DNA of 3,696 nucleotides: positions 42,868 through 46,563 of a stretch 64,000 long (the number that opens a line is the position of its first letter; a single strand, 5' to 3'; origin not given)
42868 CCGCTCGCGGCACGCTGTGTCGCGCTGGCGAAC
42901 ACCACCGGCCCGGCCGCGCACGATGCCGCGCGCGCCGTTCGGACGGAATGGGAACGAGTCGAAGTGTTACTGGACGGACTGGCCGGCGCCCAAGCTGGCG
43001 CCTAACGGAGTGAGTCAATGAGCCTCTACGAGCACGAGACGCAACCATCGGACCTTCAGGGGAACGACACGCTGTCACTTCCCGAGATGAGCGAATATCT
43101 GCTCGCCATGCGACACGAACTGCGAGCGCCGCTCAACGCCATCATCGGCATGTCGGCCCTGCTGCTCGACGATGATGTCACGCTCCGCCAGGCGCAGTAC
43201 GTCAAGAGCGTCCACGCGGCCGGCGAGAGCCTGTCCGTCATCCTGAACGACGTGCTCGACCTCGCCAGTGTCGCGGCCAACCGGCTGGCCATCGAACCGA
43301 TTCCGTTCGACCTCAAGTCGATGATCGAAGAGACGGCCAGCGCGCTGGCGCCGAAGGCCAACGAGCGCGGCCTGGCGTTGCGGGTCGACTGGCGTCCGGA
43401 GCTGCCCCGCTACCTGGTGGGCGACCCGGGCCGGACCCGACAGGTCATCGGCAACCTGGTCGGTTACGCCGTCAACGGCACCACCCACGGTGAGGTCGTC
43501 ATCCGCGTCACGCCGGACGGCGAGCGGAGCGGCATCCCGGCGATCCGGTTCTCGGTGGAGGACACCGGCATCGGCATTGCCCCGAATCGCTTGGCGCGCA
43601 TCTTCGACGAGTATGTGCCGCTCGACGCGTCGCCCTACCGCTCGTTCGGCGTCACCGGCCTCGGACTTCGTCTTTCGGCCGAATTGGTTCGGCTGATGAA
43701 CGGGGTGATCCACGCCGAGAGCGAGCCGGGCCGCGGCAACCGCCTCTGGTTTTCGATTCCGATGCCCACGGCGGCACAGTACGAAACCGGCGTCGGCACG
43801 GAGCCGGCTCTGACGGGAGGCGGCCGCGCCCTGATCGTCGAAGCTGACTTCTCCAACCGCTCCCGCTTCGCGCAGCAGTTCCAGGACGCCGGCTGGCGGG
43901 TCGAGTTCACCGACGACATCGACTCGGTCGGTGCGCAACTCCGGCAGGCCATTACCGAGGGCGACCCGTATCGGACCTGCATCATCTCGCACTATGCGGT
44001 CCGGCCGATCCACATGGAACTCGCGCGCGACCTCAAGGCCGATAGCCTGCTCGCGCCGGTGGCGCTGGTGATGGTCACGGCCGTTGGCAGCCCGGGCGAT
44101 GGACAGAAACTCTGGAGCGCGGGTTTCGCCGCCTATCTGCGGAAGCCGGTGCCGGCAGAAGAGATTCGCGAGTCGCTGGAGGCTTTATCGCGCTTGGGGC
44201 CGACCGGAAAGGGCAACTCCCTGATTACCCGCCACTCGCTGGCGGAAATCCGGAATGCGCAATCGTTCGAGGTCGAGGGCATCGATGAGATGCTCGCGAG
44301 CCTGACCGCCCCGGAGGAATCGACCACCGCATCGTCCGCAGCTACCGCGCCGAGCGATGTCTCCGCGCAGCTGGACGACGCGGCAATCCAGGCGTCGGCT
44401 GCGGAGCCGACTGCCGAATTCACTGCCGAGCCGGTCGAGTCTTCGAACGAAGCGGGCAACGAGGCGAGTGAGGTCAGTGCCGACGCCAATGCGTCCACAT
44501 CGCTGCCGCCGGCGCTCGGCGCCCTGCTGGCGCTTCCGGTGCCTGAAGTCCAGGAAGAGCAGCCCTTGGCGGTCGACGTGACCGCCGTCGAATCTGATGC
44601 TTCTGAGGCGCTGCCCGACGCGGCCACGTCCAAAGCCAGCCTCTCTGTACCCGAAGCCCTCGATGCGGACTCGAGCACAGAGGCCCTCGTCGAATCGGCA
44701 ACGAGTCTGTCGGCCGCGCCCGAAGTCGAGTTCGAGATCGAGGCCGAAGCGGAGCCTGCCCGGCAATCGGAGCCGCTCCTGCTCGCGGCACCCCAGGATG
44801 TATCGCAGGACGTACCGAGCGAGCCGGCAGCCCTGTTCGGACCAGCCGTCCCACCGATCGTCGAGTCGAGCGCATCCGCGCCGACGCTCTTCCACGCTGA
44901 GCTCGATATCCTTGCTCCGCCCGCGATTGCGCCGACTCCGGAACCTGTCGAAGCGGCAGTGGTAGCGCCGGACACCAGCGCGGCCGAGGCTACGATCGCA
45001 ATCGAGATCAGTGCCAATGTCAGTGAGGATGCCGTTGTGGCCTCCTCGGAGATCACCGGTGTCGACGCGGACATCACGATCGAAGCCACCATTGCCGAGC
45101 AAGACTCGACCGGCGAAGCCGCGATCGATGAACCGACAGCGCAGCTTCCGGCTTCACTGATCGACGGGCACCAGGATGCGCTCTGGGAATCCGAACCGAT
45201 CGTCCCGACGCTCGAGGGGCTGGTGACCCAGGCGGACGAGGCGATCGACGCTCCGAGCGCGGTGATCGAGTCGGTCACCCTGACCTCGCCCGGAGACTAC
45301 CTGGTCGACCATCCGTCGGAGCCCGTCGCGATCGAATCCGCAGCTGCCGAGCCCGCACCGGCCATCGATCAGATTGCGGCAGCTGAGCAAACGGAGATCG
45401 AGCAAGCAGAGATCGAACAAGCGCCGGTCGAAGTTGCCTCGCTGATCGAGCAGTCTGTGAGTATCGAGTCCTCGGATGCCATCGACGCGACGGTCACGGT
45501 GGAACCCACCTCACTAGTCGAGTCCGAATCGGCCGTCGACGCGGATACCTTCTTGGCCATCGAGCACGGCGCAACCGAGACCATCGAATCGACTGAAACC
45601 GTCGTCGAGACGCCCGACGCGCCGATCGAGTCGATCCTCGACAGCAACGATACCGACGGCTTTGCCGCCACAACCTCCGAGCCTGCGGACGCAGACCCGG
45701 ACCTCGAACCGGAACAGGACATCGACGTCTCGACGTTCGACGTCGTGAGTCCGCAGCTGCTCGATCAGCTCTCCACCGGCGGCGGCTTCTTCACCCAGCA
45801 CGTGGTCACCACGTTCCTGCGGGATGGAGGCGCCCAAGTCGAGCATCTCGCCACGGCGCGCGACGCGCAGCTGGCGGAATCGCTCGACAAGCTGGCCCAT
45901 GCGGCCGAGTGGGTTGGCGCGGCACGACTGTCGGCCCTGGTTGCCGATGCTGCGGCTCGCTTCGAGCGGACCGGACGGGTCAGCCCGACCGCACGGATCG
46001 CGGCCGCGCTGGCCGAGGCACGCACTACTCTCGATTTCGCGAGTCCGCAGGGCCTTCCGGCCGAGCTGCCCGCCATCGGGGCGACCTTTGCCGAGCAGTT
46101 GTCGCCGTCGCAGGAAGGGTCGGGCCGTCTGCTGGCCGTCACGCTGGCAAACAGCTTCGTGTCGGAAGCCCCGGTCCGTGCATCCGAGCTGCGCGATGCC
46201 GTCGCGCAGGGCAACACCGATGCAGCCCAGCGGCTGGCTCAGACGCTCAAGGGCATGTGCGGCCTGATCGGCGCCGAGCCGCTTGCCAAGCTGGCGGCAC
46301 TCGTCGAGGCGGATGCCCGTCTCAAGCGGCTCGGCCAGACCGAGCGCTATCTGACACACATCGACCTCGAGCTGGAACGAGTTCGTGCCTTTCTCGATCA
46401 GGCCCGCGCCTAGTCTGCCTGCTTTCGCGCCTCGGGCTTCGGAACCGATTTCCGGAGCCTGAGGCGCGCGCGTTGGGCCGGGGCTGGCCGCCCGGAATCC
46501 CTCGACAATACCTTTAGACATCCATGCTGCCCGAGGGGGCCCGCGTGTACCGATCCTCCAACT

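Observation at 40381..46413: SD-coupled pair: membrane sensor with a degenerate kinase core followed by a sensor-less soluble hybrid kinase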

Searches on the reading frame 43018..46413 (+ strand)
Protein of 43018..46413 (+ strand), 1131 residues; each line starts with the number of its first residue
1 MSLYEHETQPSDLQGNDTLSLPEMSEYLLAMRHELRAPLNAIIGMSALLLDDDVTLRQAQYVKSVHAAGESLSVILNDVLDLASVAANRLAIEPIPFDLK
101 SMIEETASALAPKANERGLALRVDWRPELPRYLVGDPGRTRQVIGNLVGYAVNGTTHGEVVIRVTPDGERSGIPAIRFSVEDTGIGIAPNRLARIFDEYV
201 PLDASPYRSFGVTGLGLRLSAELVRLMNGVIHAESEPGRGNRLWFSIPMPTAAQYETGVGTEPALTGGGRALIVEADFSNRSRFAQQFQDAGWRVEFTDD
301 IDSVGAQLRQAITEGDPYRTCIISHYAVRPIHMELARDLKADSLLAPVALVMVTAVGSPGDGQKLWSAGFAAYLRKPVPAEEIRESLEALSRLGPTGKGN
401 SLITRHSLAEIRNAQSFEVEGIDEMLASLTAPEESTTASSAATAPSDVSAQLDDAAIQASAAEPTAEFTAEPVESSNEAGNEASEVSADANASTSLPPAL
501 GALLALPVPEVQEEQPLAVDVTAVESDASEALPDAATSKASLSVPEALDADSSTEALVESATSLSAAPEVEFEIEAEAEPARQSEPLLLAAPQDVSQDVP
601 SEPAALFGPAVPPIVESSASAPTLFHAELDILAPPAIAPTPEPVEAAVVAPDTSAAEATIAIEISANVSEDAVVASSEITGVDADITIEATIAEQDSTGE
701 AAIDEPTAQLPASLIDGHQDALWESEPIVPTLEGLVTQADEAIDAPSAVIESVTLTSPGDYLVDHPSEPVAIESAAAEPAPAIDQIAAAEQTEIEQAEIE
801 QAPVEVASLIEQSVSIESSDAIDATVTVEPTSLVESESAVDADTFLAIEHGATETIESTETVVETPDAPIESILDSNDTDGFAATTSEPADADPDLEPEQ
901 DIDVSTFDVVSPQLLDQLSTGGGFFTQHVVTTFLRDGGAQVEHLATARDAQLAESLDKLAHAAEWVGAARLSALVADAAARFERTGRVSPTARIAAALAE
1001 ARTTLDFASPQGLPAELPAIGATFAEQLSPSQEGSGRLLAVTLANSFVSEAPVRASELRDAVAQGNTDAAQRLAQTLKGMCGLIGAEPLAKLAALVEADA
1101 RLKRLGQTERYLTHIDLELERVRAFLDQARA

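Call 6: search_protein_families(library=pfam, proteins=[window:43018-46413:+], max_evalue=1)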
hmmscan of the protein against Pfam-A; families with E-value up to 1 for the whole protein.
window:43018-46413:+ (1131 aa): 5 families
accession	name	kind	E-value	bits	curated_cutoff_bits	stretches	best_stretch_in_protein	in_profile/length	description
PF02518.31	HATPase_c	-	3.8e-20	72.8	26.4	1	135-250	1-110/111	Histidine kinase-, DNA gyrase B-, and HSP90-like ATPase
PF01627.28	Hpt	-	2.2e-13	50.7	24.6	2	1045-1124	4-83/84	Hpt domain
PF00512.31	HisKA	-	8.5e-13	48.6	26.9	1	25-85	3-63/66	His Kinase A (phospho-acceptor) domain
PF00072.30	Response_reg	-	0.0025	18.4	30.2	1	272-387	2-110/111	Response regulator receiver domain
PF03129.25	HGTP_anticodon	-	0.025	15.2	21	1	281-319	18-56/94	Anticodon binding domain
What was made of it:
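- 43018..46413 (+): Gene 2: soluble DHp-CA-pseudoREC-acidic IDR-Hpt*-Hpt* protein (1131 aa). Pfam HisKA, HATPase_c, weak Response_reg and Hpt x2 (call 6).
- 43087..43275 (+): Gene 2 DHp/HisKA domain (aa 24-86). His33 is at 43114-43116, in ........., with Ala at H+4. Pfam HisKA, E 8.5e-13 (call 6).
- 43300..43767 (+): Gene 2 CA/HATPase_c domain (aa 95-250). The N box reads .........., with Tyr150 (43465-43467) in place of the Mg-binding Asn. G1, F and G2 are intact. Pfam HATPase_c, E 3.8e-20 (call 6).
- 43825..44190 (+): Gene 2 pseudo-receiver domain (aa 270-391). His325 (43990-43992) sits at the phospho-Asp position, in SHYAVRP. Pfam Response_reg at only 18.4 bits against a cut-off of 30.2 (call 6).
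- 46081..46407 (+): Gene 2 Hpt-like domain 2 (aa 1022-1130). Gln1075 (46240-46242) sits at the phospho-His site, in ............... Pfam Hpt, E 2.2e-13 (call 6).
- Checked: Pfam finds no HisKA or HATPase_c in gene 1 (call 6). HisKA covers 25-85 and HATPase_c 135-250 (call 6).
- HATPase_c scores 72.8 bits (call 6).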

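Call 7: search_protein_families(library=ncbifam, proteins=[window:43018-46413:+], max_evalue=1)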
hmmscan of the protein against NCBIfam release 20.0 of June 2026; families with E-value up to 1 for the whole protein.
window:43018-46413:+ (1131 aa): 68 families (the best 25 are shown)
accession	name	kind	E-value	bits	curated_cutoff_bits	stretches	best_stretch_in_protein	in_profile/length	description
TIGR02956.1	TMAO_torS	equivalog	2.9e-62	211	676.5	1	25-389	465-818/967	TMAO reductase system sensor histidine kinase/response regulator TorS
NF008318.0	PRK11107.1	equivalog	3.6e-61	207.4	890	1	25-391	294-650/920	two-component sensor histidine kinase BarA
NF008302.0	PRK11091.1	equivalog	4.9e-47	160.6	838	1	26-256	285-512/779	aerobic respiration two-component sensor histidine kinase ArcB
NF045901.1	HisKinLetSLeg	equivalog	2.6e-46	158.1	1650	1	24-256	293-525/906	two-component system sensor histidine kinase LetS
NF008543.0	PRK11466.1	equivalog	1.1e-42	146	982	1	25-388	445-795/914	TMAO reductase system sensor histidine kinase/response regulator TorS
NF041947.1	LuxQ_Vibrio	equivalog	4.6e-42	143.9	1200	1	25-255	473-702/843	quorum-sensing autoinducer 2 sensor kinase/phosphatase LuxQ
NF011874.0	PRK15347.1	equivalog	6.7e-39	133.6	852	2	25-253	399-618/921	two component system sensor kinase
NF038297.2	hybrid_HK_HrmK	equivalog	5.7e-35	121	725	1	27-380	238-597/607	hybrid histidine kinase/response regulator HrmK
NF008099.0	PRK10841.1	equivalog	3.7e-34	117.7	920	1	25-253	471-694/949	two-component system sensor histidine kinase RcsC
NF046044.1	PnpS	equivalog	3.7e-33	115.1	400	1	30-248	176-390/390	two-component system histidine kinase PnpS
NF040691.1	MtrAB_MtrB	equivalog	1.7e-26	93.3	450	1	32-253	279-496/507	MtrAB system histidine kinase MtrB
NF012163.2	BaeS_SmeS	equivalog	2.7e-24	85.9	500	1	27-242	243-451/457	sensor histidine kinase efflux regulator BaeS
TIGR02966.1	phoR_proteo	equivalog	2.7e-24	85.8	334.2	1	27-244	117-330/333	phosphate regulon sensor histidine kinase PhoR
NF041832.1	near_NosP_CTERM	subfamily_domain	4.9e-24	85.1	400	1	26-390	9-369/370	NahK/ErcS family hybrid sensor histidine kinase/response regulator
NF050805.1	CellDivHKDivJCaul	equivalog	5e-23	81.1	1000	1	26-250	300-521/531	cell cycle sensor histidine kinase DivJ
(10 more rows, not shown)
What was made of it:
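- On Unorthodox (tripartite) hybrid kinase, BarA/TorS/ArcB type: TorS 211 against 676.5 bits; BarA 207 against 890 bits (call 7).
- Closest known: Unorthodox/tripartite hybrid kinases. Same: NCBIfam TorS scores 211 bits and BarA 207 bits over aa 25-390 (call 7).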

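Call 14: find_homologous_proteins(query=window:43018-46413:+)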
Query window:43018-46413:+ (1131 aa): 741 proteins with E <= 0.001 among 8000 candidates; the best 120 are listed.
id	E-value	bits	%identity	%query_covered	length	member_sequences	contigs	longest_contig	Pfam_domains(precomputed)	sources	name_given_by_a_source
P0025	0.0e+0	2371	100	100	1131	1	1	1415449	PF02518.32,PF00512.32,PF01627.29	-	-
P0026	0.0e+0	2168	82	100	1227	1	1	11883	PF02518.32,PF00512.32,PF01627.29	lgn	-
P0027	0.0e+0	2085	86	100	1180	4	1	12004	PF02518.32,PF00512.32,PF01627.29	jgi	-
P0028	0.0e+0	1473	65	100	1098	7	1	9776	PF02518.32,PF00512.32,PF01627.29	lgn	-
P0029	0.0e+0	1469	67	100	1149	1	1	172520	PF02518.32,PF00512.32,PF01627.29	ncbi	-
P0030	0.0e+0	1033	63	76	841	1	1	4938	PF02518.32,PF00512.32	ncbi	ncbi:MAG: ATP-binding response regulator, partial [Gemmatimonadales bacterium]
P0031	2.5e-261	888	70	38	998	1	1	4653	PF02518.32,PF00512.32,PF01627.29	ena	-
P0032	5.6e-244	831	64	39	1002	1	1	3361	PF02518.32,PF00512.32,PF01627.29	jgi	jgi:CheY-like chemotaxis protein/HPt (histidine-containing phosphotransfer) domain-containing protei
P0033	6.3e-232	791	63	40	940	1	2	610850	PF02518.32,PF00512.32,PF01627.29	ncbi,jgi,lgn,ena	-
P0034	1.6e-230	787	67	36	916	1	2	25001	PF02518.32,PF00512.32,PF01627.29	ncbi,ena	-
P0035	3.2e-230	785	67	37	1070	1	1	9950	PF02518.32,PF00512.32,PF01627.29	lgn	-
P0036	3.5e-230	785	66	37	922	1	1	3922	PF02518.32,PF00512.32,PF01627.29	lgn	-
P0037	1.6e-229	783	67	36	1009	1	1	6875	PF02518.32,PF00512.32,PF01627.29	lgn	-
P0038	4.4e-229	782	66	39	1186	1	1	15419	PF02518.32,PF00512.32,PF01627.29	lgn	-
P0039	9.3e-229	781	65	36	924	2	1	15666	PF02518.32,PF00512.32,PF01627.29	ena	-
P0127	2.7e-55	206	34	33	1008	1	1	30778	PF02743.25,PF02518.32,PF00512.32,PF00072.31,PF01627.29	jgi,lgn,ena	jgi:signal transduction histidine kinase/DNA-binding response OmpR family regulator/HPt (histidine-c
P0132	2.1e-54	203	37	32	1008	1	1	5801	PF13426.14,PF05227.20,PF08448.17,PF02518.32,PF00512.32,PF00989.32,PF00072.31,PF01627.29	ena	-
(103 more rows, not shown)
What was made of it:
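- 43018..46413 (+): 51 orthologues (call 14).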

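Call 64: predict_structure(alignment_id=A2)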
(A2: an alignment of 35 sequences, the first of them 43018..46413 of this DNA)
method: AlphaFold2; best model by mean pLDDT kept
length: 1131 residues; sequences in the alignment: 35
mean_pLDDT: 62.7   pTM: 0.36
mean pLDDT of the five models: 62.7, 62.6, 62.4, 59.8, 59.0
residues with pLDDT >= 90: 301; 70-90: 274; 50-70: 46; < 50: 510
segments of 3 or more residues with pLDDT < 50: 1-18, 203-213, 256-266, 418-420, 429-612, 614-895
pLDDT, mean of each block of 10 residues (from residue 1): 35 40 72 76 77 74 82 82 81 85 91 86 85 90 90 84 91 90 79 72 42 68 89 86 92 54 52 91 89 91 93 92 88 91 91 75 86 81 85 79 79 59 55 37 31 31 28 29 29 36 37 31 30 33 33 33 34 33 30 33 30 36 34 36 32 34 34 32 30 29 33 41 41 35 36 41 36 30 29 28 32 30 30 30 30 29 34 35 37 51 88 95 94 93 87 92 94 93 81 92 94 91 93 91 97 98 97 98 97 98 94 96 94 85
secondary structure, 60 per line:
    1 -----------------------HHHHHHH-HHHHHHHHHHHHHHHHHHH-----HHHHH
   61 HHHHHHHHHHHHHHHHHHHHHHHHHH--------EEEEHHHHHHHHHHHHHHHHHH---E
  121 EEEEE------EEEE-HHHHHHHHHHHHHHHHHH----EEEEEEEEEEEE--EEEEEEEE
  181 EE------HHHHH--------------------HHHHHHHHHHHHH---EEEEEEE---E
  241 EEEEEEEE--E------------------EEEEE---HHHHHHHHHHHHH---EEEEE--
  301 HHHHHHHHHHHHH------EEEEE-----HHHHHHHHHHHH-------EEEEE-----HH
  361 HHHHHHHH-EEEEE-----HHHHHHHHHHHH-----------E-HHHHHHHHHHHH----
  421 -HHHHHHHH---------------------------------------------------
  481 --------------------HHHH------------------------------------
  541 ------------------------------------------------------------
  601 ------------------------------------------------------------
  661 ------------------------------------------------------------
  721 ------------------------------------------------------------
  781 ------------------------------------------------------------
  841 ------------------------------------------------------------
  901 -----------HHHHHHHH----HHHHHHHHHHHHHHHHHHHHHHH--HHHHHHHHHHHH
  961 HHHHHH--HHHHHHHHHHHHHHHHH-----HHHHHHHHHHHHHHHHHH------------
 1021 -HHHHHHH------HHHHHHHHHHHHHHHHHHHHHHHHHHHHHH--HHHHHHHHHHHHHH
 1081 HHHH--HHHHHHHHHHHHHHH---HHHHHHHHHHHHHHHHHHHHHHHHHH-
elements in order (helices of 4 or more, strands of 3 or more residues): H24-30 H32-50 H56-86 E95-98 H99-116 E120-125 E132-135 H137-154 E159-170 E173-182 H189-193 H214-226 E230-236 E240-248 E270-274 H278-290 E294-298 H301-313 E320-324 H330-341 E349-353 H359-368 E370-374 H380-391 H405-416 H422-429 H501-504 H912-919 H924-946 H949-966 H969-985 H991-1008 H1022-1028 H1035-1064 H1067-1084 H1087-1101 H1105-1130
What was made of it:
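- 43018..46413 (+): AF2 model (call 64).
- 43825..44190 (+): (ba)5 fold in AF2 (call 64).
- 44302..45702 (+): Gene 2 polyacidic disordered linker (aa 429-895). AF2 pLDDT around 30 (call 64).
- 45751..46041 (+): Gene 2 Hpt-like domain 1 (aa 912-1008), with no conserved phospho-His. His961, present only in the window clade, lies within a few residues of the expected site. AF2 pLDDT above 90 (call 64).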

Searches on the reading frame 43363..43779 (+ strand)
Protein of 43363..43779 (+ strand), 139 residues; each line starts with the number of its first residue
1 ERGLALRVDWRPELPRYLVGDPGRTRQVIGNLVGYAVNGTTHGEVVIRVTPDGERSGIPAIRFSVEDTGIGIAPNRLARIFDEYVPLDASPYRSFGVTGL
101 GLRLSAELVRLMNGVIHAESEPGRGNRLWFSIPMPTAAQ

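Call 34: search_solved_structures(query=window:43363-43779:+, max_evalue=0.00001, show_alignments=5)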
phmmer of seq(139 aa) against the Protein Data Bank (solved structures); distinct sequences matched with E-value up to 0.00001: 34.
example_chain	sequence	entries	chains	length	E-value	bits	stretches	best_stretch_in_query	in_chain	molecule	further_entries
7z8n_A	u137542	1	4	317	1.1e-20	77.3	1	13-136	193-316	Histidine kinase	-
6qrj_A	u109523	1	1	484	1.2e-18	70.7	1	8-138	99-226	Hybrid kinase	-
7p8e_A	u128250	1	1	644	8.3e-17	64.7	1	62-131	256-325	Receiver domain of histidine kinase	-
4pl9_A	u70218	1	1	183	1.9e-14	57.1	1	4-132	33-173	Ethylene receptor 1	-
4jas_A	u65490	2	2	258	9.7e-13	51.6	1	20-137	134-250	Histidine kinase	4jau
6rh7_A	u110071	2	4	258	9.8e-13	51.5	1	20-137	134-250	Sensor histidine kinase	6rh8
3dge_A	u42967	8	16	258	9.9e-13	51.5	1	20-137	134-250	Sensor protein | Histidine kinase | Sensor histidine kinase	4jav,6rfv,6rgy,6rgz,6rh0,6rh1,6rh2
2c2a_A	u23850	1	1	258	9.9e-13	51.5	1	20-137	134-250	SENSOR HISTIDINE KINASE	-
6azr_A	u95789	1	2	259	1e-12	51.5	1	20-137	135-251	Sensor histidine kinase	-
5uht_A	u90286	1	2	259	1e-12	51.5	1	20-137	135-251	Sensor histidine kinase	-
3sl2_A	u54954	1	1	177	1.6e-12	50.8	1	12-134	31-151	Sensor histidine kinase yycG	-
6dk8_A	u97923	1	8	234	4.8e-11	46.1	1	11-134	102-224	RetS (Regulator of Exopolysaccharide and Type III Secretion)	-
6dk7_A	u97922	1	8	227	5.2e-11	45.9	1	11-134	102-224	RetS (Regulator of Exopolysaccharide and Type III Secretion)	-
6paj_A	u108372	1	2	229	7.6e-11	45.4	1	21-135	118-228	Sensor protein SrrB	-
5c93_A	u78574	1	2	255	1e-10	45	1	21-134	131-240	Histidine kinase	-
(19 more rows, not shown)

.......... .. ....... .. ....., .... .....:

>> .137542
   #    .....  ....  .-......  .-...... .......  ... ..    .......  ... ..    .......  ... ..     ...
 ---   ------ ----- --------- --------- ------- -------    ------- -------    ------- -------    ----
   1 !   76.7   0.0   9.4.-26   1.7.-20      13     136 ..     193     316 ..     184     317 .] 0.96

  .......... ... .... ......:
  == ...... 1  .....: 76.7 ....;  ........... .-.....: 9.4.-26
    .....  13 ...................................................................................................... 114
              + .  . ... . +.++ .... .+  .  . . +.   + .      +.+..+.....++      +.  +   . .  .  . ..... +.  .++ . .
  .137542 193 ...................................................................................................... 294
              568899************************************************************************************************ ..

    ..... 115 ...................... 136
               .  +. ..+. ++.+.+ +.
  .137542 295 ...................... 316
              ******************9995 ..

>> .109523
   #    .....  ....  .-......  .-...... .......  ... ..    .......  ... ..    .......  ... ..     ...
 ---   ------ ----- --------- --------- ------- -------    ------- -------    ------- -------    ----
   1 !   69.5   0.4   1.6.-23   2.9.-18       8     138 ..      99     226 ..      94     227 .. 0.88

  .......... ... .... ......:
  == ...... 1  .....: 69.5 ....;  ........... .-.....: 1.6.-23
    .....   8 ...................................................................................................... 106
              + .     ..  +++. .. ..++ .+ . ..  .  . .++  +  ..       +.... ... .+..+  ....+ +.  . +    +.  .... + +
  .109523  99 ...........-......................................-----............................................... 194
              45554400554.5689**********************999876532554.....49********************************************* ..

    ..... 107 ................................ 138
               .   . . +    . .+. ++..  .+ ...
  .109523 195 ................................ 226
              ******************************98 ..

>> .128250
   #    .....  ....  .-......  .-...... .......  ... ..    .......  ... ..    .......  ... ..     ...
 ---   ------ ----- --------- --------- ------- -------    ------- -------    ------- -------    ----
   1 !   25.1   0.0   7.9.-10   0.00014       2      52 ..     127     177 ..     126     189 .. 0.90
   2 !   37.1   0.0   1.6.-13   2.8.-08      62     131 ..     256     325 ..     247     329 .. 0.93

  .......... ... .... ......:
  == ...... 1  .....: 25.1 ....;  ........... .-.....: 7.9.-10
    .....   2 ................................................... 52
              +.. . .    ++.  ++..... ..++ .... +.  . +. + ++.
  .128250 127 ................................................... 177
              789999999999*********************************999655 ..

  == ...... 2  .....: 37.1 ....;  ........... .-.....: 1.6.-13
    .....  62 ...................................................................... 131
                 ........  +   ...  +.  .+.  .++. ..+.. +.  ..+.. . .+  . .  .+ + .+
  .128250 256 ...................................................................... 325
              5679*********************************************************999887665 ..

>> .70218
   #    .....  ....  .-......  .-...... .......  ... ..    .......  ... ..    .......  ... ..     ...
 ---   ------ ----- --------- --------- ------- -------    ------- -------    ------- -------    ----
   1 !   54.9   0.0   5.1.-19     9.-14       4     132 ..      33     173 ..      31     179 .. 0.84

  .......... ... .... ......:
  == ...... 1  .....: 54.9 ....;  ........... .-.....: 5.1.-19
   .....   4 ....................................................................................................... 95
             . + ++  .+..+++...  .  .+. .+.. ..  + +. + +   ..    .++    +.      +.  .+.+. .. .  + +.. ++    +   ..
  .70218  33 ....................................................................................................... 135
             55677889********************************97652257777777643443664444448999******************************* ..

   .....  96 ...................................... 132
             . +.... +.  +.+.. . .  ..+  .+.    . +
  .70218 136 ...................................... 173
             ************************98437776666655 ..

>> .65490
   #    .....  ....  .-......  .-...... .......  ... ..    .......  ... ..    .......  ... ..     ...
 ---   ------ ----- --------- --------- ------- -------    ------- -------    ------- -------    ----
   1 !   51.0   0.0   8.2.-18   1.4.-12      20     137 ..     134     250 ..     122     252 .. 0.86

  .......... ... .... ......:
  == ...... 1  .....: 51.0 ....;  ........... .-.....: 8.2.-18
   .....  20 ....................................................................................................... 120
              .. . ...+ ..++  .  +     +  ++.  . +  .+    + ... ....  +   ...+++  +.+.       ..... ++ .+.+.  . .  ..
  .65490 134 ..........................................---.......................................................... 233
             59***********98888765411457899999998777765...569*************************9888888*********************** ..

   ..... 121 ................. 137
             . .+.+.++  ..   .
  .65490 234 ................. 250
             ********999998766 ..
